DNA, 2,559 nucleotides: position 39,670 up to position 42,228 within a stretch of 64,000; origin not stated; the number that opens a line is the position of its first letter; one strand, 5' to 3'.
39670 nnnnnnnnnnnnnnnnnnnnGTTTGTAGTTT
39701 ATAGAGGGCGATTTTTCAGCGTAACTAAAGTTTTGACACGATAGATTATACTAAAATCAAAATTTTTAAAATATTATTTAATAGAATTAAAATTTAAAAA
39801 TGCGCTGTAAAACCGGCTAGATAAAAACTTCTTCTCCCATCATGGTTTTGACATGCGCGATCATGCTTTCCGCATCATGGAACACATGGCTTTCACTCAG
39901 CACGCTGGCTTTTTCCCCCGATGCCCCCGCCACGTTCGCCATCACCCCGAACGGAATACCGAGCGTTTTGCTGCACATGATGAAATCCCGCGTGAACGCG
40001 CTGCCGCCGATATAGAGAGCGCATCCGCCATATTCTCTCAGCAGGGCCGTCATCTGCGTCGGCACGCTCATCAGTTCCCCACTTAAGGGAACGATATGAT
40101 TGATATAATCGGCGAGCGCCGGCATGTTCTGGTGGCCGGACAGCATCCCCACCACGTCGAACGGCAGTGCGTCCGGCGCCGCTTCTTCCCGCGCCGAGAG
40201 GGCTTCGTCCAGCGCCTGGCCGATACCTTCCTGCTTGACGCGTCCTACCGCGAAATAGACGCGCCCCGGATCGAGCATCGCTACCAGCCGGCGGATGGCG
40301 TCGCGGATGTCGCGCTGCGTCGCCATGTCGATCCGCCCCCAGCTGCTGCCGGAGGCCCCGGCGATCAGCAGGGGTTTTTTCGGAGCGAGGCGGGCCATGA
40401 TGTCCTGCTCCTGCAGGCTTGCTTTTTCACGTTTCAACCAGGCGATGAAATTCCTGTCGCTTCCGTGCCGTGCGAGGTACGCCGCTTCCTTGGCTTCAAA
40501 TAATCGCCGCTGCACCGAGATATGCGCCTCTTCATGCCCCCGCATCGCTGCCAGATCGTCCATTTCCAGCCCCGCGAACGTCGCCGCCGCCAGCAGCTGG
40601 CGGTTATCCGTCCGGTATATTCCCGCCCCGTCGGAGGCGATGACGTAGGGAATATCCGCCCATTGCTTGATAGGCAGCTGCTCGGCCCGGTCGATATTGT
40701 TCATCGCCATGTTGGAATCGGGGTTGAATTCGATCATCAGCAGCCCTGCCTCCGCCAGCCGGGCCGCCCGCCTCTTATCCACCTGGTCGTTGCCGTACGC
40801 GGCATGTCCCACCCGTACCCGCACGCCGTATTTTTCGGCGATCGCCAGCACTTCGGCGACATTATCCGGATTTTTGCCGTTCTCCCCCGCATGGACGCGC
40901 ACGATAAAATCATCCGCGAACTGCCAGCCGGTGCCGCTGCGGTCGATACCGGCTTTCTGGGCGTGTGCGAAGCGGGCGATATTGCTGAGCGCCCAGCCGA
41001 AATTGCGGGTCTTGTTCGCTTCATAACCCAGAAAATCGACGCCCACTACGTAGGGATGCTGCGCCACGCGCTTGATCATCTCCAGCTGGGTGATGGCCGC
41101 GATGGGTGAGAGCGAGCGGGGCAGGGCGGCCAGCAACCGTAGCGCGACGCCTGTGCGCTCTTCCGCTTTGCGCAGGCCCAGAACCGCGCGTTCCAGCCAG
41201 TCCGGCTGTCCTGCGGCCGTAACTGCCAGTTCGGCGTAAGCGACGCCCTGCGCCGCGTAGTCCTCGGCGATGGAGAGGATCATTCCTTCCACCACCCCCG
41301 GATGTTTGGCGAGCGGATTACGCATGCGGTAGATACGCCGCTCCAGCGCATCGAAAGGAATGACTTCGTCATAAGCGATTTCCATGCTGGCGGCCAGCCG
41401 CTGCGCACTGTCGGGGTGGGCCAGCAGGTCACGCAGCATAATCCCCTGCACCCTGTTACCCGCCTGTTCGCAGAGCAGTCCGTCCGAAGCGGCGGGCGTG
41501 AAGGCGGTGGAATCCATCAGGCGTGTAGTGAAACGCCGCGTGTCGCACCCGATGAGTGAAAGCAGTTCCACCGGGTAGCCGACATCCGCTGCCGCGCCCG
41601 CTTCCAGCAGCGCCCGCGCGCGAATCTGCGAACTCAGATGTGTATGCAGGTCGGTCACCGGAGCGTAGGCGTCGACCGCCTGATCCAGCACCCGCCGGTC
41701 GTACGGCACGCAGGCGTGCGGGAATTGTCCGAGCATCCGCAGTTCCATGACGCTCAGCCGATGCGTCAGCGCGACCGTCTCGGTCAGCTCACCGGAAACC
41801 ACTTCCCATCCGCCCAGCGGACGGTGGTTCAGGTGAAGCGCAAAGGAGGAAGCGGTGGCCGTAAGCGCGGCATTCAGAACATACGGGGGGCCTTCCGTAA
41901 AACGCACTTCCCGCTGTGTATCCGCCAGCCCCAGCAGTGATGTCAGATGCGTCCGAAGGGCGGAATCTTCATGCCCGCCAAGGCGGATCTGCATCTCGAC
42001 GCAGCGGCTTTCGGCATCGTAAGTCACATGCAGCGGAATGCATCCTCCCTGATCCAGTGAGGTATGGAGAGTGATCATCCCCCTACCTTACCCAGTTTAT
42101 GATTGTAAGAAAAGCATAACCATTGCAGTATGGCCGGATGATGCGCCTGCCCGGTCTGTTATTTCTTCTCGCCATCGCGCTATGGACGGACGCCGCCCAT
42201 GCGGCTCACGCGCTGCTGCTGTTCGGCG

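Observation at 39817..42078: Adenosine-deaminase-like domain fused to a C-terminal LOG/SLOG-like module in one 753-aa protein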

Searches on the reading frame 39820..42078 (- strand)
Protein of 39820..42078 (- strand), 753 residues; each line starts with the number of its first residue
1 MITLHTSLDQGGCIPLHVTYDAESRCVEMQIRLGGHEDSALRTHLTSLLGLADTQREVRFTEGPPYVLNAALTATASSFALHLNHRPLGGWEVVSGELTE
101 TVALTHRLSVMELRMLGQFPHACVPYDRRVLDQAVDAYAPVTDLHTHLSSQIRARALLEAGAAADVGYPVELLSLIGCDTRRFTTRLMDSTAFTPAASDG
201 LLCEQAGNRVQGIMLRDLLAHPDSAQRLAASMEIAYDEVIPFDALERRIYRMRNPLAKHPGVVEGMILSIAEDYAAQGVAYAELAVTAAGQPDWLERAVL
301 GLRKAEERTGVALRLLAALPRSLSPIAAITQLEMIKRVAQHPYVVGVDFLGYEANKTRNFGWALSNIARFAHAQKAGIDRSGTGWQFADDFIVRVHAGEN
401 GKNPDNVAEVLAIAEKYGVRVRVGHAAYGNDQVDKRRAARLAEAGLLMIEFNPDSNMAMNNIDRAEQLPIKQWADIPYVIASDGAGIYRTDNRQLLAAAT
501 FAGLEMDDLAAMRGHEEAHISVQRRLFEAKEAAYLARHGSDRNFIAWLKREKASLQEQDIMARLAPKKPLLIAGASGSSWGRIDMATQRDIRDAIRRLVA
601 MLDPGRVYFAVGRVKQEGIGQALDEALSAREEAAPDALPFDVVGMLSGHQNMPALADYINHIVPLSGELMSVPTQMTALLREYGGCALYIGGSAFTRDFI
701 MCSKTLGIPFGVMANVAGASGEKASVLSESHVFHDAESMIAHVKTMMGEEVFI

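Call 4: search_protein_families(library=pfam, proteins=[window:39820-42078:-], max_evalue=10)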
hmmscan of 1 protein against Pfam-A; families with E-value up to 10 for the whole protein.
window:39820-42078:- (753 aa): 2 families
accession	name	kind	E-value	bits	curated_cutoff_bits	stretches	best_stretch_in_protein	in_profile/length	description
PF00962.28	A_deaminase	-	1.8e-11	44.2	27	1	256-512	63-305/330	Adenosine deaminase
PF17853.6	GGDEF_2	-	0.068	13.9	24.5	1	559-630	40-114/116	GGDEF-like domain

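Call 5: search_protein_families(library=ncbifam, proteins=[window:39820-42078:-], max_evalue=10)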
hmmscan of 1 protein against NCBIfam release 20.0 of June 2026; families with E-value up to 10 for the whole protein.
window:39820-42078:- (753 aa): 3 families
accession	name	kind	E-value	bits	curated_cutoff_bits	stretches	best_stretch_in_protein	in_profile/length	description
TIGR01430.1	aden_deam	equivalog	4.8e-11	42.3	216.55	1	266-491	72-279/323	adenosine deaminase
NF006854.0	PRK09358.3-1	equivalog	8.7e-06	25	530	2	396-512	201-312/344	adenosine deaminase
NF006846.0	PRK09358.1-1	equivalog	8.2e-05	21.8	459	2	135-173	2-40/333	adenosine deaminase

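Call 6: search_protein_families(library=padloc, proteins=[window:39820-42078:-], max_evalue=10)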
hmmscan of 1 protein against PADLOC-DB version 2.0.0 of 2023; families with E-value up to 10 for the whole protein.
window:39820-42078:- (753 aa): 1 family
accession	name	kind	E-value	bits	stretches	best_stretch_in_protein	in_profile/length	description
PDLC02817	DpdC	-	0.017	12.5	1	479-594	81-194/299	DpdC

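Call 7: find_homologous_proteins(query=window:39820-42078:-)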
Query window:39820-42078:- (753 aa): 53 proteins with E <= 0.001 among 8000 candidates.
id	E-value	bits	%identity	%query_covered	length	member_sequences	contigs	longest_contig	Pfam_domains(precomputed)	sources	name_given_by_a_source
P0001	0.0e+0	1684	100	100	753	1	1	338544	PF00962.29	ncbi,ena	-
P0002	0.0e+0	1267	76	100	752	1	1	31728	PF00962.29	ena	-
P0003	1.5e-295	1000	62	99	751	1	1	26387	PF00962.29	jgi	jgi:Adenosine deaminase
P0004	3.3e-263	893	58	99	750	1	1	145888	PF00962.29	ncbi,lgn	-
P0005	4.8e-254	863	56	99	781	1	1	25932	PF00962.29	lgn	-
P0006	1.6e-251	855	56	99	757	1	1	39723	PF00962.29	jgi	jgi:hypothetical protein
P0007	6.3e-244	830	54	100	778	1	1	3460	PF00962.29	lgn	-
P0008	1.9e-236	805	57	90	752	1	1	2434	PF00962.29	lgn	-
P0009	2.6e-231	788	53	100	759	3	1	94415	PF00962.29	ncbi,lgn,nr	ncbi:MAG: hypothetical protein EAY65_03690 [Alphaproteobacteria bacterium]|nr:MAG: hypothetical prot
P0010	1.1e-230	786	51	100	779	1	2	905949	PF00962.29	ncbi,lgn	-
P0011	2.0e-230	785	51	98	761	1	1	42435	PF00962.29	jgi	jgi:adenosine deaminase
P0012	6.4e-224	763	55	89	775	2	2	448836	PF00962.29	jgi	jgi:hypothetical protein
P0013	8.5e-220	750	50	100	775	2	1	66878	PF00962.29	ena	-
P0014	5.4e-216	737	51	98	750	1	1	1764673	PF00962.29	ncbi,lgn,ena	-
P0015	2.0e-211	722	55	87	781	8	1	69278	PF00962.29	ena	-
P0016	1.0e-205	703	53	84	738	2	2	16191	PF00962.29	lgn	-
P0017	2.7e-201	689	49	98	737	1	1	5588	PF00962.29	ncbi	-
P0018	4.2e-194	665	52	85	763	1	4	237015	PF00962.29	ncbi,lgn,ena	-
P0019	9.5e-188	644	49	85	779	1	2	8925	PF00962.29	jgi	-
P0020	6.4e-162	559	49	73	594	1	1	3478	PF00962.29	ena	-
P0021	1.3e-158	548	41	89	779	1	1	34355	PF00962.29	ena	-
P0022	7.1e-143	496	38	99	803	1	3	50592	PF00962.29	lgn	-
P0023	2.0e-119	418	35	93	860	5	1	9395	PF00962.29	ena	-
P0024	1.2e-114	402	38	89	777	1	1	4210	PF00962.29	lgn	-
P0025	2.1e-107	378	34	98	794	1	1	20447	PF00962.29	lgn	-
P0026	1.2e-103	366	34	99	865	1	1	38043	PF00962.29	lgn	-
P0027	1.6e-101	359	34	98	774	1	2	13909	PF00962.29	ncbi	-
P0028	7.7e-101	357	34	92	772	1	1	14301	PF00962.29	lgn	-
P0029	4.6e-100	354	33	97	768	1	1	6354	PF00962.29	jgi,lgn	jgi:adenosine deaminase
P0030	4.3e-99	351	33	98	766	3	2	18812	PF00962.29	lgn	-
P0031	1.3e-98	349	38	80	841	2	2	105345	PF00962.29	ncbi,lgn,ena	-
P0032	6.7e-98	347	33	97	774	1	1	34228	PF00962.29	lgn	-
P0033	2.1e-97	345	35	83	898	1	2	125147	PF00962.29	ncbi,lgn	-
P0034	9.4e-96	340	35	81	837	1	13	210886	PF00962.29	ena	-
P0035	1.1e-94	336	33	94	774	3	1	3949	PF00962.29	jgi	jgi:adenosine deaminase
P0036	3.2e-94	335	32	99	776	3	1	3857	PF00962.29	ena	-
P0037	5.1e-93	331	31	99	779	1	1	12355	PF00962.29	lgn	-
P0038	7.3e-93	330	32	99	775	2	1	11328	PF00962.29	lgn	-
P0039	4.5e-92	328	31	99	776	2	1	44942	PF00962.29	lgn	-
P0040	3.7e-91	325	31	99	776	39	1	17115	PF00962.29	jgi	jgi:hypothetical protein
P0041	5.3e-91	324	32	99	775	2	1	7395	PF00962.29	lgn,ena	-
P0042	6.7e-91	324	31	99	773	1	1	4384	PF00962.29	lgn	-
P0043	8.3e-91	323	31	96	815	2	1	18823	PF00962.29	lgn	-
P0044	4.9e-90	321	32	94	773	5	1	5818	PF00962.29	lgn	-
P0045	3.1e-89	318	34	83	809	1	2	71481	PF00962.29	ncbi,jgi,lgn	jgi:hypothetical protein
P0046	4.7e-89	318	32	99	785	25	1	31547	PF00962.29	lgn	-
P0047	1.5e-79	286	30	100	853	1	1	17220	PF00962.29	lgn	-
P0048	4.3e-62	229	31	84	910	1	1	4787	PF00962.29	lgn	-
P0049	1.6e-56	210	31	54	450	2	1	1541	PF00962.29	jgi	jgi:hypothetical protein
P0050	3.1e-54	203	32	83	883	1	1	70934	PF00962.29,PF00293.35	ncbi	-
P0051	4.2e-46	176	31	78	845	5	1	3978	PF00962.29,PF00293.35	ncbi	ncbi:MAG: NUDIX domain-containing protein [Deltaproteobacteria bacterium]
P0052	6.9e-44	168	29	82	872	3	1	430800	PF00962.29,PF00293.35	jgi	-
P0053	5.7e-39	152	27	85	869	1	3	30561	PF00962.29,PF00293.35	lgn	-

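Call 11: search_solved_structures(query=A1, max_evalue=1)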
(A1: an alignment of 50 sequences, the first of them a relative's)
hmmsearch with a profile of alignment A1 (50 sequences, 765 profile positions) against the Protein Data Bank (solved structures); distinct sequences matched with E-value up to 1: 34.
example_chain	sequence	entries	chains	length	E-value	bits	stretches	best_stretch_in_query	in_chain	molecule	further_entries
6n91_A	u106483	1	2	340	4.6e-13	51.5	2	278-516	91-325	Adenosine deaminase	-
6n9m_A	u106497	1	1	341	1.2e-12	50.2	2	272-515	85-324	Adenosine deaminase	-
6iv5_A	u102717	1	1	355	2.2e-12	49.3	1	256-502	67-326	Adenosine/AMP deaminase family protein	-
2amx_A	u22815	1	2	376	4.9e-12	48.1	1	375-482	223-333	adenosine deaminase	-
6ijm_A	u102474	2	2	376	6.9e-12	47.6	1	256-502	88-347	Adenosine/AMP deaminase family protein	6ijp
6ii7_A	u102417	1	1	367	2.5e-11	45.8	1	375-483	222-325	Adenosine deaminase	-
6j23_A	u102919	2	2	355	5.3e-11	44.7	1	256-502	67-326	Adenosine/AMP deaminase family protein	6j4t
6ijn_A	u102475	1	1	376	1.9e-10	42.9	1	256-502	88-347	Adenosine/AMP deaminase family protein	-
3ewc_A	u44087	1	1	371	3.8e-10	41.9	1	376-483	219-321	Adenosine deaminase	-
2pgf_A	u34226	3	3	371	3.9e-10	41.9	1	376-483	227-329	adenosine deaminase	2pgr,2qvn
3ewd_A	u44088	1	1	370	4e-10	41.8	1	377-483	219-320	Adenosine deaminase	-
8qch_A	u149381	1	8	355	1.6e-09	39.9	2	409-497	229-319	Adenosine deaminase-like protein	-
9ubl_A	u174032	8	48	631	2.4e-09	39.2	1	256-498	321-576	adenosine deaminase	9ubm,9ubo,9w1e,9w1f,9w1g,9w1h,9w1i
9ebt_A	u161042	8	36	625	2.7e-09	39.1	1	256-497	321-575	CRISPR-associated ring nuclease and adenosine deaminase, subunit A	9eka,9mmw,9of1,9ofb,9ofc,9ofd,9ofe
9nte_A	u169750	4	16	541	3.8e-06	28.7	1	383-534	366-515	Helix pomatia AMP deaminase | AMP deaminase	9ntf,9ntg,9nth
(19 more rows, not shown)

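Call 12: find_encoding_contigs(protein=P0004, flank=6000, max_places=2)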
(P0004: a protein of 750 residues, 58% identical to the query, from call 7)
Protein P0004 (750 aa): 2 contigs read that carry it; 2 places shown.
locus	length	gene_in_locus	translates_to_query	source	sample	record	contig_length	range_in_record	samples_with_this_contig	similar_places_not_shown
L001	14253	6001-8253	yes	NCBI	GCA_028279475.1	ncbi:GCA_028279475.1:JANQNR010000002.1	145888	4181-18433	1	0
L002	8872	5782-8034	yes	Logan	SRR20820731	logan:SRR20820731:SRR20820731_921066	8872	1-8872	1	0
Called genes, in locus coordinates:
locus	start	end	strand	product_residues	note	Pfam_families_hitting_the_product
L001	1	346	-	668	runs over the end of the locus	PF00456:Transketolase_N, PF13292:DXP_synthase_N, PF02775:TPP_enzyme_C (faint), PF02779:Transket_pyr, PF02780:Transketolase_C, PF22613:Transketolase_C_1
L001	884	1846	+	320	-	PF00535:Glycos_transf_2, PF10111:Glyco_tranf_2_2 (weak), PF13641:Glyco_tranf_2_3 (weak)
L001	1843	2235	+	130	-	PF04138:GtrA_DPMS_TM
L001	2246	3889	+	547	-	PF02366:PMT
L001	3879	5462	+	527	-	-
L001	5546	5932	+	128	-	-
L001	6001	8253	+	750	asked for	PF00962:A_deaminase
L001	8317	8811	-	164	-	PF00691:OmpA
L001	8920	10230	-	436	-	PF04052:TolB_N, PF00930:DPPIV_N (faint), PF26550:Tricorn_2nd (weak), PF14583:Pectate_lyase22 (faint), PF26550:Tricorn_2nd, PF26549:Tricorn_N, PF07676:PD40, PF26549:Tricorn_N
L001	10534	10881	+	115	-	-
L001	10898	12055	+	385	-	-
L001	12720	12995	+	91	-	-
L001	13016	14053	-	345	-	PF13176:TPR_7 (faint), PF13181:TPR_8 (faint), PF13424:TPR_12 (faint), PF13428:TPR_14 (faint), PF24575:TPR_Slam (faint), PF00515:TPR_1 (faint), PF14559:TPR_19 (weak), PF13432:TPR_16 (weak), +1 more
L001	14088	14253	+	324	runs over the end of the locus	PF02729:OTCace_N, PF00185:OTCace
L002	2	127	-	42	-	?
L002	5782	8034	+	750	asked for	PF00962:A_deaminase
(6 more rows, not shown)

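Call 13: find_encoding_contigs(protein=P0014, flank=6000, max_places=2)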
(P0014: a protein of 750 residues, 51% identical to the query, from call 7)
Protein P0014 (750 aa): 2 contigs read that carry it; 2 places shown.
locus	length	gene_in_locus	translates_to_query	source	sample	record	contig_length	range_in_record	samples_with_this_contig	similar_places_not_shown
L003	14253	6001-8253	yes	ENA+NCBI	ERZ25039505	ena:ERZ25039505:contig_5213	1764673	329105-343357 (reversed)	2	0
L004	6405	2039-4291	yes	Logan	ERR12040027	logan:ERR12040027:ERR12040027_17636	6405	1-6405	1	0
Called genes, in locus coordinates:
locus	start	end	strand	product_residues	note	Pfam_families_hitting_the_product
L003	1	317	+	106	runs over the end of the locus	PF01503:PRA-PH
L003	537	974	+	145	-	PF03653:UPF0093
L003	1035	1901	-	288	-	PF00775:Dioxygenase_C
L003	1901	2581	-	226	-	PF01965:DJ-1_PfpI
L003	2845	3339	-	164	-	PF12762:DDE_Tnp_IS1595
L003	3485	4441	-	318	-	PF01145:Band_7, PF16200:Band_7_C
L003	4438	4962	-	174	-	-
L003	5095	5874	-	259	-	-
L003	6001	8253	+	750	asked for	PF00962:A_deaminase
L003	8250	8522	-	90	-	-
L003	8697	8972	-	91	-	-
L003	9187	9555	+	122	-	-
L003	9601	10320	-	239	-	-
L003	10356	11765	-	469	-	-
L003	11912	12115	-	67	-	-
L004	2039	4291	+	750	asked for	PF00962:A_deaminase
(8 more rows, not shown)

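Call 14: find_encoding_contigs(protein=P0033, flank=6000, max_places=2)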
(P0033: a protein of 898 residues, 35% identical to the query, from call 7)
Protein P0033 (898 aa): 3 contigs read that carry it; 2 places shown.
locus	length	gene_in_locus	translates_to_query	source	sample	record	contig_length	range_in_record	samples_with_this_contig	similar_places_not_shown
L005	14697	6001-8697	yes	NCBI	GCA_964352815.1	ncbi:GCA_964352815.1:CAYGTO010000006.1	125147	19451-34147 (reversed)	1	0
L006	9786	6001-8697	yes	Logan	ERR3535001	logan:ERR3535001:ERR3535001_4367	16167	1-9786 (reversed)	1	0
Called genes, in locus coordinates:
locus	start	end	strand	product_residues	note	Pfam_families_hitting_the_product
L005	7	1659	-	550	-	PF01019:G_glu_transpept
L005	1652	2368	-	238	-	PF00106:adh_short, PF01370:Epimerase (weak), PF08659:KR, PF13561:adh_short_C2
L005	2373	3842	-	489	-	PF13522:GATase_6, PF13537:GATase_7, PF00156:Pribosyltran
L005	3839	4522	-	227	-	PF02674:Colicin_V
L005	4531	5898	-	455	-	PF18073:Zn_ribbon_LapB, PF13481:AAA_25, PF03796:DnaB_C (weak), PF06745:ATPase, PF23442:DUF7125 (faint), PF13401:AAA_22 (weak), PF13541:ChlI (weak)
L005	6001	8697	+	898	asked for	PF00962:A_deaminase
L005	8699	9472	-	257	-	PF00005:ABC_tran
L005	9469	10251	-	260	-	PF02405:MlaE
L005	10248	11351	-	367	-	PF01168:Ala_racemase_N, PF00842:Ala_racemase_C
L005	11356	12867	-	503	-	PF00772:DnaB, PF13481:AAA_25, PF03796:DnaB_C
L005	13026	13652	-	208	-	PF01281:Ribosomal_L9_N, PF03948:Ribosomal_L9_C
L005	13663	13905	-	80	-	PF01084:Ribosomal_S18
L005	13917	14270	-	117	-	PF01250:Ribosomal_S6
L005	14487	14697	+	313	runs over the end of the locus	PF00698:Acyl_transf_1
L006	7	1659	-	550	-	PF01019:G_glu_transpept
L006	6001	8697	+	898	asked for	PF00962:A_deaminase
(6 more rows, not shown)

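Call 16: find_encoding_contigs(protein=P0050, flank=6000, max_places=2)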
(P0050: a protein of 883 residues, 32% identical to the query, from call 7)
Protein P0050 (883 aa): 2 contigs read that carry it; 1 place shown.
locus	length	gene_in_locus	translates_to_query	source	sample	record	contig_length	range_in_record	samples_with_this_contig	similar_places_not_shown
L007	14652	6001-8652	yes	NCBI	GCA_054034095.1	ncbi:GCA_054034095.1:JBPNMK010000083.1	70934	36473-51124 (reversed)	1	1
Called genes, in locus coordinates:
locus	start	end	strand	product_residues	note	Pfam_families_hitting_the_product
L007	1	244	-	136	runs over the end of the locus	-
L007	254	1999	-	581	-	PF00069:Pkinase, PF07714:PK_Tyr_Ser-Thr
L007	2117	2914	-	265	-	PF13115:YtkA (faint)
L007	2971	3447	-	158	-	PF13115:YtkA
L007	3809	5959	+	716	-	PF00884:Sulfatase, PF01663:Phosphodiest, PF16347:SGSH_C (weak)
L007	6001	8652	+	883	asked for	PF00962:A_deaminase, PF00293:NUDIX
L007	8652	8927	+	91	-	-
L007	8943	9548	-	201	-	-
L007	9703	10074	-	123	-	-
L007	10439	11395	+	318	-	PF12974:Phosphonate-bd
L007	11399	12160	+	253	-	PF00005:ABC_tran, PF13304:AAA_21 (weak)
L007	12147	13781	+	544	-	PF00528:BPD_transp_1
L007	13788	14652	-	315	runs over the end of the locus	-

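Call 17: find_encoding_contigs(protein=P0010, flank=6000, max_places=1)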
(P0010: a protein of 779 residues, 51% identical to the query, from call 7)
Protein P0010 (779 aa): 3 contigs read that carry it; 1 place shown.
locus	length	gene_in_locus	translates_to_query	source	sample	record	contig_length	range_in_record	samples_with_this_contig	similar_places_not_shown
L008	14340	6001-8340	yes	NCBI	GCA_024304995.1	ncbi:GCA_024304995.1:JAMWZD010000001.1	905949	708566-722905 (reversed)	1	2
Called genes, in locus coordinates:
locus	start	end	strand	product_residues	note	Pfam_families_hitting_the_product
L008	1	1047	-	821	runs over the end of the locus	PF00353:HemolysinCabind (weak)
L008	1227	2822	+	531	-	-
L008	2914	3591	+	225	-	PF00072:Response_reg, PF00486:Trans_reg_C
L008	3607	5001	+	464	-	PF00512:HisKA, PF02518:HATPase_c, PF14501:HATPase_c_5 (weak)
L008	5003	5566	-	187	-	PF01427:Peptidase_M15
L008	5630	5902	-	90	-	-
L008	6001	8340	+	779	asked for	PF00962:A_deaminase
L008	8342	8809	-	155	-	PF00293:NUDIX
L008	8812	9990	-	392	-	PF04748:Polysacc_deac_2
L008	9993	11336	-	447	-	PF22694:CtpB_N-like, PF00595:PDZ (weak), PF13180:PDZ_2, PF17820:PDZ_6, PF03572:Peptidase_S41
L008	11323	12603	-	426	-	PF01551:Peptidase_M23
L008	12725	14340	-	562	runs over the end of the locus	PF01676:Metalloenzyme, PF06415:iPGM_N, PF01663:Phosphodiest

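Call 18: find_encoding_contigs(protein=P0031, flank=6000, max_places=1)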
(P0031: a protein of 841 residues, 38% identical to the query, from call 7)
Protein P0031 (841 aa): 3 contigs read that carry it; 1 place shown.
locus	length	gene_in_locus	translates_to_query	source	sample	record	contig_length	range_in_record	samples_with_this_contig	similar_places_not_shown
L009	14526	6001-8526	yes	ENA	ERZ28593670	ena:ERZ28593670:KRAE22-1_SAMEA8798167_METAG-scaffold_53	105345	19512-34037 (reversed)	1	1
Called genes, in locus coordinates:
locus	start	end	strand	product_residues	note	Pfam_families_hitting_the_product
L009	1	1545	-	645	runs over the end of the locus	PF00989:PAS (faint), PF13188:PAS_8 (faint), PF08448:PAS_4 (faint), PF12860:PAS_7, PF00512:HisKA, PF02518:HATPase_c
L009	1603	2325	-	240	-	PF23441:SDR (weak), PF00106:adh_short, PF01370:Epimerase (weak), PF08659:KR, PF13561:adh_short_C2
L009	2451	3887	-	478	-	PF13230:GATase_4 (weak), PF13522:GATase_6, PF13537:GATase_7, PF00156:Pribosyltran (weak)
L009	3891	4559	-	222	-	PF02674:Colicin_V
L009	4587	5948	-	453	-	PF18073:Zn_ribbon_LapB, PF03796:DnaB_C (weak), PF06745:ATPase, PF13481:AAA_25, PF23442:DUF7125 (weak), PF13479:AAA_24 (weak), PF13541:ChlI (weak)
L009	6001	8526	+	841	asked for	PF00962:A_deaminase (weak)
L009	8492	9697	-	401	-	PF00180:Iso_dh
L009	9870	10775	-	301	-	PF00696:AA_kinase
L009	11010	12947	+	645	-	PF00012:HSP70, PF06723:MreB_Mbl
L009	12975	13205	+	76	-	PF09720:Unstab_antitox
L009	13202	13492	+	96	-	PF05016:ParE_toxin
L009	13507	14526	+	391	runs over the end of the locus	PF00226:DnaJ, PF01556:DnaJ_C, PF00684:DnaJ_CXXCXGXG, PF27439:DnaJ_C_2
